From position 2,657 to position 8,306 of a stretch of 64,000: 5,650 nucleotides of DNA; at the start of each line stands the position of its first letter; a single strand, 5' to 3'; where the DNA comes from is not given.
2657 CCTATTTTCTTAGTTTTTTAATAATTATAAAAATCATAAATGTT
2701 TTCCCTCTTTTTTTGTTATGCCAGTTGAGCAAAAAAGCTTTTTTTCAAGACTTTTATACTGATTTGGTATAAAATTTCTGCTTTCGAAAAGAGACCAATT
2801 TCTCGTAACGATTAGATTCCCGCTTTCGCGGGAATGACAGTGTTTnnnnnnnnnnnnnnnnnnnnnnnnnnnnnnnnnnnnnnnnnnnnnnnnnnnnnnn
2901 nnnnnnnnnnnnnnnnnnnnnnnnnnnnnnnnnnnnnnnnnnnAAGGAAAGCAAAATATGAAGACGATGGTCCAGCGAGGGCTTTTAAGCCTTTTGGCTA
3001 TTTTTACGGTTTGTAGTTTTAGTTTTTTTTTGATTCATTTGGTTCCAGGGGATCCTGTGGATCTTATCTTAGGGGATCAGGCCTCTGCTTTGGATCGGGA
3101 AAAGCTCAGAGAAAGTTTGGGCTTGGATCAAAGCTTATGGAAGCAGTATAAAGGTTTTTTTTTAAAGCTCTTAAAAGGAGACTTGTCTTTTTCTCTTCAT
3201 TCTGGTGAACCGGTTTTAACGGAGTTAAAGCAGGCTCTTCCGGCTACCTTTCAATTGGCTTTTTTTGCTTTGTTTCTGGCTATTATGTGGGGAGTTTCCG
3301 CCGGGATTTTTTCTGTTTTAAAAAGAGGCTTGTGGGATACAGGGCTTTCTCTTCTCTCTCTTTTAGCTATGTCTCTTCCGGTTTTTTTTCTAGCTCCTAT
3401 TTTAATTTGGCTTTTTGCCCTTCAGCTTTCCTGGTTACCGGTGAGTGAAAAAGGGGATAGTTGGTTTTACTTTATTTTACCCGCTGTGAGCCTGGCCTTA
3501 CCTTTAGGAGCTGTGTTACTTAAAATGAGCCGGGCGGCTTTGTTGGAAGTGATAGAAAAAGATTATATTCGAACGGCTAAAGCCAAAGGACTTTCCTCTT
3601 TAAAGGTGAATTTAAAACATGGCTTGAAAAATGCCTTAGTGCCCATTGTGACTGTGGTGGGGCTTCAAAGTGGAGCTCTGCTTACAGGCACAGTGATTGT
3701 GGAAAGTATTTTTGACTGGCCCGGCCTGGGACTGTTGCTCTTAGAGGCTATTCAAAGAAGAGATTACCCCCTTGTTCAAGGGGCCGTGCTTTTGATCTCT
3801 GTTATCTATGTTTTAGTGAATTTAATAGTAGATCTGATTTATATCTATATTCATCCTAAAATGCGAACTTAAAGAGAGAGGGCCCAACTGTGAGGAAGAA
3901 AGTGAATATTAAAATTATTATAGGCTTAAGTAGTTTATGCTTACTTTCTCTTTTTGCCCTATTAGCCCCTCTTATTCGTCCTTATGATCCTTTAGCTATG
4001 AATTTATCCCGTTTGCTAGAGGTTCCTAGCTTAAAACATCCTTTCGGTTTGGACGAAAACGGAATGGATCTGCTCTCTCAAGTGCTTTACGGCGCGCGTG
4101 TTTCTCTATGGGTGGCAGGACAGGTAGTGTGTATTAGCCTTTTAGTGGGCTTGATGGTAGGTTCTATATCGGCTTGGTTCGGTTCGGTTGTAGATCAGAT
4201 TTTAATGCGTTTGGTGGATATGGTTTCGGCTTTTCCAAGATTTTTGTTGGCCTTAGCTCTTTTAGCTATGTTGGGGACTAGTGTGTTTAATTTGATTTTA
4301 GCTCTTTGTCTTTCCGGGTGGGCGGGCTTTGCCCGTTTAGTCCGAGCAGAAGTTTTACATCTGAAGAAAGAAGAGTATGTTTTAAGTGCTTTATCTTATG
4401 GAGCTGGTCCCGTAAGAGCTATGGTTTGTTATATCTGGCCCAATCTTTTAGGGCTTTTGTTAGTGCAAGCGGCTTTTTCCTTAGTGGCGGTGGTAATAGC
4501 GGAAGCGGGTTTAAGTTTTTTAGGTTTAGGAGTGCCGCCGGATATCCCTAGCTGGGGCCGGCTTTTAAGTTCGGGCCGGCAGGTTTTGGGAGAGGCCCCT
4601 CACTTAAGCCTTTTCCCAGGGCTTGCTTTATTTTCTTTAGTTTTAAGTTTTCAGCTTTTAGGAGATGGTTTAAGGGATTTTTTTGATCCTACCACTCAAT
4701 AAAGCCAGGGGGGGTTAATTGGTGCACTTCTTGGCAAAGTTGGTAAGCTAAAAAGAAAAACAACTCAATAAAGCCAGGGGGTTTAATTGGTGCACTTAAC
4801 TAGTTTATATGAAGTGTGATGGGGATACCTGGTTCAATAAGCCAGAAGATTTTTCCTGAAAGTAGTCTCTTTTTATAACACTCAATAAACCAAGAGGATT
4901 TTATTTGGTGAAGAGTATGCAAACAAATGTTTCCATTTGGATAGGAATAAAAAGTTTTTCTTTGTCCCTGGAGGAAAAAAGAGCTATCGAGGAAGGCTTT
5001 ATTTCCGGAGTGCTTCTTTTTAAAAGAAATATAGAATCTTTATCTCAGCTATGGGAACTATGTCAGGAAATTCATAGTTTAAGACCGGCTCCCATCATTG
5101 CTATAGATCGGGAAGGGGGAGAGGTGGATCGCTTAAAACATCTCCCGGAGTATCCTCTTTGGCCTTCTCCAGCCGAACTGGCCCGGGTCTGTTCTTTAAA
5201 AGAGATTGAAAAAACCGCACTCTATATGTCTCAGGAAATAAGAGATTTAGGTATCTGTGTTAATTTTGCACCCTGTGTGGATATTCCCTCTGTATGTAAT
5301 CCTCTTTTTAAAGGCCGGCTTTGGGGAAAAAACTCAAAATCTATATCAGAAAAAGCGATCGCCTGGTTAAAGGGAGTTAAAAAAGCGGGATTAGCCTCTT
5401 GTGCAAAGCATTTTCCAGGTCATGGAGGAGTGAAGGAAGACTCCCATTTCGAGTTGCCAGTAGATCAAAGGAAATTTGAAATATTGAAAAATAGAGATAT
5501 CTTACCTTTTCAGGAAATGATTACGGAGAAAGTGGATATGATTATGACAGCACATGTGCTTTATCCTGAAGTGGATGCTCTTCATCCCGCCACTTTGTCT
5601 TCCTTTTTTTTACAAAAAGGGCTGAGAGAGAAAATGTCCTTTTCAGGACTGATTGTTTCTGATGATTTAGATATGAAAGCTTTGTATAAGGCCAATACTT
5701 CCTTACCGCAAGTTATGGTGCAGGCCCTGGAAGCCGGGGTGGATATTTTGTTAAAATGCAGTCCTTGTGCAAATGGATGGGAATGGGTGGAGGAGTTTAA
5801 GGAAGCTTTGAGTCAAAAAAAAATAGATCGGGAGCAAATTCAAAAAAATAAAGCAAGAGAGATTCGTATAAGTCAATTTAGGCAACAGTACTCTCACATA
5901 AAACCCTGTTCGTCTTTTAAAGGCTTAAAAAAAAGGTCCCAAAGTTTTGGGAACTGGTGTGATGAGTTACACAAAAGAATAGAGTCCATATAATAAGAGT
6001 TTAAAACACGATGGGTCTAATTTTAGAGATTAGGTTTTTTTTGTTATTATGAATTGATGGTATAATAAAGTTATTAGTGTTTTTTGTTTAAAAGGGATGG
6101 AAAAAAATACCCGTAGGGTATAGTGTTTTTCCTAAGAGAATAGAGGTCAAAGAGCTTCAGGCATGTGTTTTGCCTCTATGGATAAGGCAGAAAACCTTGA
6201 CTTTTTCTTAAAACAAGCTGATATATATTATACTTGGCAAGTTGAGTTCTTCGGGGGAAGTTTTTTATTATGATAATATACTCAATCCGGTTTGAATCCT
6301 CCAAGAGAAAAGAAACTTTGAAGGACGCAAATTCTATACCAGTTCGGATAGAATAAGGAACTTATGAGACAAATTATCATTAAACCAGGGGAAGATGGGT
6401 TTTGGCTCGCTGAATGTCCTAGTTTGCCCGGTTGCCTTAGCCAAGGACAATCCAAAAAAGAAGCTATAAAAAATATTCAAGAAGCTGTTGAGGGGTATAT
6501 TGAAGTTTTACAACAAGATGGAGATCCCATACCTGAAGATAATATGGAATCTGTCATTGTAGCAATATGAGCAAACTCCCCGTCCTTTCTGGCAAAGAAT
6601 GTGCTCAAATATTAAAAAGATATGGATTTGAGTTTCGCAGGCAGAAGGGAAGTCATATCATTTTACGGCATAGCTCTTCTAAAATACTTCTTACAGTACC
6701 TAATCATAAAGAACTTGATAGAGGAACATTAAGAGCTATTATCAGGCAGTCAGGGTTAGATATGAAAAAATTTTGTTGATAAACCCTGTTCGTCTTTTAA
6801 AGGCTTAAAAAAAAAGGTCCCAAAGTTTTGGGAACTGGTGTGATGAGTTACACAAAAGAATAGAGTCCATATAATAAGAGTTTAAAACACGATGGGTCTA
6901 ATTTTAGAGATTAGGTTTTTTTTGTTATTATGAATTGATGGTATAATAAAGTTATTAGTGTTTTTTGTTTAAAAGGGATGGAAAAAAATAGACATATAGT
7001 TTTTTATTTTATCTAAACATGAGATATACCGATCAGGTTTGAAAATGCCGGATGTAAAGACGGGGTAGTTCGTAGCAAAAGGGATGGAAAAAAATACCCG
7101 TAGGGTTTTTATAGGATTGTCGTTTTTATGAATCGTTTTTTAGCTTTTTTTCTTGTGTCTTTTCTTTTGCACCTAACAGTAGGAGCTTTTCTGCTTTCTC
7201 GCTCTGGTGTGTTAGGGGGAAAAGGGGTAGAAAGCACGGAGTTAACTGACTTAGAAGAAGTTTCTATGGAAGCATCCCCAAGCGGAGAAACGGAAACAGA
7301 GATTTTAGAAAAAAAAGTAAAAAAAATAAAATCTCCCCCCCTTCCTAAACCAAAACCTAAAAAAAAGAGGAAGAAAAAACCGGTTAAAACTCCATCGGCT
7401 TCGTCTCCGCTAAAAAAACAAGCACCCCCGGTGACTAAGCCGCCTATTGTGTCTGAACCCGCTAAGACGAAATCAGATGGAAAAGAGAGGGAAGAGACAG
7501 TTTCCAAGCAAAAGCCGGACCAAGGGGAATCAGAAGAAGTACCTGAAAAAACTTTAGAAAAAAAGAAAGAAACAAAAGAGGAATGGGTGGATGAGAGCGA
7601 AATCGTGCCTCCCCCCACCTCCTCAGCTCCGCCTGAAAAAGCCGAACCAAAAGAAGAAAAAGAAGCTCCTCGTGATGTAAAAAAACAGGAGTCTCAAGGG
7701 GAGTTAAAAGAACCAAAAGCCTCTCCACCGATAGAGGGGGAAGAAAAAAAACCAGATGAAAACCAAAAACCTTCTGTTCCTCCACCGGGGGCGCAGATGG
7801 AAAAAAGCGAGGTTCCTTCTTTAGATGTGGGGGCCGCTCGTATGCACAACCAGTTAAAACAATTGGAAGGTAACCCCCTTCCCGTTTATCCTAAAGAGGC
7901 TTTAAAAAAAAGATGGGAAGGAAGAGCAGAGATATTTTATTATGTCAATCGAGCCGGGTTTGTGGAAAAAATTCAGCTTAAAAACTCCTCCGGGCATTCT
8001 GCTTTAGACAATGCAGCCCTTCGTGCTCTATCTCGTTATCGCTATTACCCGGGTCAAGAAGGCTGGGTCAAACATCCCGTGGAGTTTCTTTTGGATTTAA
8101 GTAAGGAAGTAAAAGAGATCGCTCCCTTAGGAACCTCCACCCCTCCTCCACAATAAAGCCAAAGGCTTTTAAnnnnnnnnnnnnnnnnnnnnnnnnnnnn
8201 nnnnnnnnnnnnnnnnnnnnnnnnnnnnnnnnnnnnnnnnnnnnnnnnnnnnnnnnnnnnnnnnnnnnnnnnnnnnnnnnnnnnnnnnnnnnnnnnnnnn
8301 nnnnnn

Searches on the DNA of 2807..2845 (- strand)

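Call 93: search_dna_similar(query=window:2807-2845:-, collection=phages, mode=distant, max_evalue=1, max_rows=40)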
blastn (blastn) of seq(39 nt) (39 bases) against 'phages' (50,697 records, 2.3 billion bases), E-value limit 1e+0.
Records with a match: 1; places in all: 14; records where one place covers at least 80% of the query: 0.
Best place of each record, by identity: 90-95% 1.
By first word of the organism name: Microcystis 1.
By host as written in the record: Microcystis sp. SG03 1.
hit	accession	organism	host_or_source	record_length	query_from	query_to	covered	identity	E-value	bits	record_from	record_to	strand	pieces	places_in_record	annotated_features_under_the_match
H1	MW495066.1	Microcystis phage MaAM05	Microcystis sp. SG03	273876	6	33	72%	92.9%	4e-3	43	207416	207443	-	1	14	none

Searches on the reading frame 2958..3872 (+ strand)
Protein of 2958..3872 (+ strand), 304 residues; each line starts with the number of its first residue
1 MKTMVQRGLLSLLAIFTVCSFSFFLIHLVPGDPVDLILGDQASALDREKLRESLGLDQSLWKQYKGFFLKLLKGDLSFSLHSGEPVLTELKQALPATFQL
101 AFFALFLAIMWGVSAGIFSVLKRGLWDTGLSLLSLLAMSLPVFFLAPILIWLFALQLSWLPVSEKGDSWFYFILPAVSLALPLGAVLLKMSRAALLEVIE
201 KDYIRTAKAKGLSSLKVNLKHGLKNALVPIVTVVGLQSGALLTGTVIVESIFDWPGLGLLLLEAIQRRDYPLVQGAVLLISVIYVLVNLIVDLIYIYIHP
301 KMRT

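Call 62: search_protein_families(library=pfam, proteins=[window:2958-3872:+], max_evalue=0.00001)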
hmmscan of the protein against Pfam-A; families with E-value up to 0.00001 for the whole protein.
window:2958-3872:+ (304 aa): 2 families
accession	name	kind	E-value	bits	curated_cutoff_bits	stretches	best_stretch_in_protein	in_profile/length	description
PF00528.27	BPD_transp_1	-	5e-37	127.9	26.4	1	109-303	2-183/184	Binding-protein-dependent transport system inner membrane component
PF19300.4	BPD_transp_1_N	-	3.9e-09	37.1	23.8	1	2-76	3-77/114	Binding-prot-dependent transport system membrane comp, N-term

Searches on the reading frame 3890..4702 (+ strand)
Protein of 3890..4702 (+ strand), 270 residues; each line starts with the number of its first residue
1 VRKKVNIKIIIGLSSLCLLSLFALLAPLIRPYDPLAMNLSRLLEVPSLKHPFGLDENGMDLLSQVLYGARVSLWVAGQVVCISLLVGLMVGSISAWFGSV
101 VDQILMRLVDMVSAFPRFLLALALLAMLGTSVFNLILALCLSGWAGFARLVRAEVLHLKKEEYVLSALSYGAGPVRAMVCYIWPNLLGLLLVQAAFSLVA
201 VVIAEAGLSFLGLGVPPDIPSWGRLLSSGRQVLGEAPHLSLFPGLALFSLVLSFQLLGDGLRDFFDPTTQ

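Call 62: search_protein_families(library=pfam, proteins=[window:3890-4702:+], max_evalue=0.00001)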
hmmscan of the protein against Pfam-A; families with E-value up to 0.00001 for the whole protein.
window:3890-4702:+ (270 aa): 1 family
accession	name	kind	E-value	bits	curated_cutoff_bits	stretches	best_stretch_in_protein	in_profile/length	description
PF00528.27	BPD_transp_1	-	3e-25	89.5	26.4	1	87-268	1-181/184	Binding-protein-dependent transport system inner membrane component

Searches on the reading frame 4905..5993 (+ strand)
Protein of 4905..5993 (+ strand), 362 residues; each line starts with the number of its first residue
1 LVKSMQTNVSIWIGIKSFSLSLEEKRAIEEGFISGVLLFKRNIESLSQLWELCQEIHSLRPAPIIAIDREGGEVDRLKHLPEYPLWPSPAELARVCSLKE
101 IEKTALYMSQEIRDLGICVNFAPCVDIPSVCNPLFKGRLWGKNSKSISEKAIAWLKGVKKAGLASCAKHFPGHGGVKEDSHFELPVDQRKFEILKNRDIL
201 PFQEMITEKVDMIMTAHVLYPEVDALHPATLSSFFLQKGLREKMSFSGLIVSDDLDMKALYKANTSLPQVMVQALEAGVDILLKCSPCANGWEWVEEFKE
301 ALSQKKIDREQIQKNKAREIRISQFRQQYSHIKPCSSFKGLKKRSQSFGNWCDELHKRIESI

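Call 62: search_protein_families(library=pfam, proteins=[window:4905-5993:+], max_evalue=0.00001)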
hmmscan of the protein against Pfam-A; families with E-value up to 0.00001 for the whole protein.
window:4905-5993:+ (362 aa): 1 family
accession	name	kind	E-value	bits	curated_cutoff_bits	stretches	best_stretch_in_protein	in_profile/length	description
PF00933.27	Glyco_hydro_3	-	4.2e-62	210.8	27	1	20-318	16-312/316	Glycosyl hydrolase family 3 N terminal domain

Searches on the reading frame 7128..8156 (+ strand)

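Call 62: search_protein_families(library=pfam, proteins=[window:7128-8156:+], max_evalue=0.00001)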
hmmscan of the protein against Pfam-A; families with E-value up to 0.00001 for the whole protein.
window:7128-8156:+ (342 aa): 1 family
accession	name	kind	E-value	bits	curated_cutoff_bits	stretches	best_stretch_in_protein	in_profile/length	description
PF03544.19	TonB_C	-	2.6e-14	53.9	24.6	1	252-313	3-64/79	Gram-negative bacterial TonB protein C-terminal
